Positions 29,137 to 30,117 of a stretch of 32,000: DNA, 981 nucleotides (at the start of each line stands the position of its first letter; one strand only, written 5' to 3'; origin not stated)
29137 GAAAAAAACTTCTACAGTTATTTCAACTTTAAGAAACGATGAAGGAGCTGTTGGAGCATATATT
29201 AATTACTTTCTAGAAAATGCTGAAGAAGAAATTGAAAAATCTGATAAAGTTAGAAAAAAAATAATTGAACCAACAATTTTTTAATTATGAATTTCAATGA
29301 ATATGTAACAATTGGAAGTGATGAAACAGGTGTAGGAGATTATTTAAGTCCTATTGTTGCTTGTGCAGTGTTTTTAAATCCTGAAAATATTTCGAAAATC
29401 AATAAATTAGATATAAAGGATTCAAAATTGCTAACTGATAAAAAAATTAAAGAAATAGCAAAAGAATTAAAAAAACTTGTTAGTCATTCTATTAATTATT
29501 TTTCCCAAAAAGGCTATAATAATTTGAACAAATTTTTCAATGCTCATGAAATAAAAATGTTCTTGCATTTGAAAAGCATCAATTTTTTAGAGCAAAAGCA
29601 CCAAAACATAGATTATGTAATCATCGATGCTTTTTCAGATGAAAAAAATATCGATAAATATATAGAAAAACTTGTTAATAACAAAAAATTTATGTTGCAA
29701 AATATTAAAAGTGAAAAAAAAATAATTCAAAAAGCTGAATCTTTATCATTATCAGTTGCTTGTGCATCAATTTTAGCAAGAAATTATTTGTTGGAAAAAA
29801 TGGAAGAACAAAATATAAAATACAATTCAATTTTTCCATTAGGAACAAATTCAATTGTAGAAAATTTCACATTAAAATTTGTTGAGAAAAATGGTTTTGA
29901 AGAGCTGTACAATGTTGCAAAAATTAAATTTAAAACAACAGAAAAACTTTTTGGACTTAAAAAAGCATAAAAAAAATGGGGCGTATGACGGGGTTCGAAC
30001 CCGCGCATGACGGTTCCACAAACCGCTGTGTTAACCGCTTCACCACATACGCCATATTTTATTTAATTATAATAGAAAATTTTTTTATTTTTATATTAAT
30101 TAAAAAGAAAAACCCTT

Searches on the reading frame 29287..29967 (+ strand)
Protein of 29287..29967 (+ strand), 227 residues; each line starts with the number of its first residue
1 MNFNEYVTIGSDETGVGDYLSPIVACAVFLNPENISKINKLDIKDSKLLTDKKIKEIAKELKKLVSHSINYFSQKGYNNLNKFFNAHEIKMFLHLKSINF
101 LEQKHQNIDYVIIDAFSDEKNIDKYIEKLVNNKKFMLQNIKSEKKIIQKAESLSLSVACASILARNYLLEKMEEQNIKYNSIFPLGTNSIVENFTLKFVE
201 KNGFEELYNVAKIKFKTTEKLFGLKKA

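Call 20: find_encoding_contigs(protein=window:29287-29967:+, flank=10000, max_places=4)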
Protein window:29287-29967:+ (227 aa): 1 contig read that carries it; 1 place shown.
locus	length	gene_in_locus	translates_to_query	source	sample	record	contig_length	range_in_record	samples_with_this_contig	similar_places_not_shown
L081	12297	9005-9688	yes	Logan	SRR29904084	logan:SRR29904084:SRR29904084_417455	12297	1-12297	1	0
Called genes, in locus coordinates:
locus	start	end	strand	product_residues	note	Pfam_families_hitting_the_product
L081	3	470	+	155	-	?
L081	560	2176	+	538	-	PF00324:AA_permease, PF13520:AA_permease_2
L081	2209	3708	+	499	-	PF00324:AA_permease, PF13520:AA_permease_2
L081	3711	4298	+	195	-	-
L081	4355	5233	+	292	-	PF00483:NTP_transferase, PF12804:NTP_transf_3 (weak)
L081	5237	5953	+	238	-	PF02660:G3P_acyltransf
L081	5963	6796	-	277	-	PF01926:MMR_HSR1, PF02421:FeoB_N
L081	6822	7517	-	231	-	PF22435:MRM3-like_sub_bind, PF08032:SpoU_sub_bind (faint), PF00588:SpoU_methylase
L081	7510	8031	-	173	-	PF00588:SpoU_methylase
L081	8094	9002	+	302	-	PF08282:Hydrolase_3, PF05116:S6PP (weak)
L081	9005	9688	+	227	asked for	PF01351:RNase_HII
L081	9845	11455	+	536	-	PF03485:Arg_tRNA_synt_N, PF00750:tRNA-synt_1d, PF05746:DALR_1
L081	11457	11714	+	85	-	-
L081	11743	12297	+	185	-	?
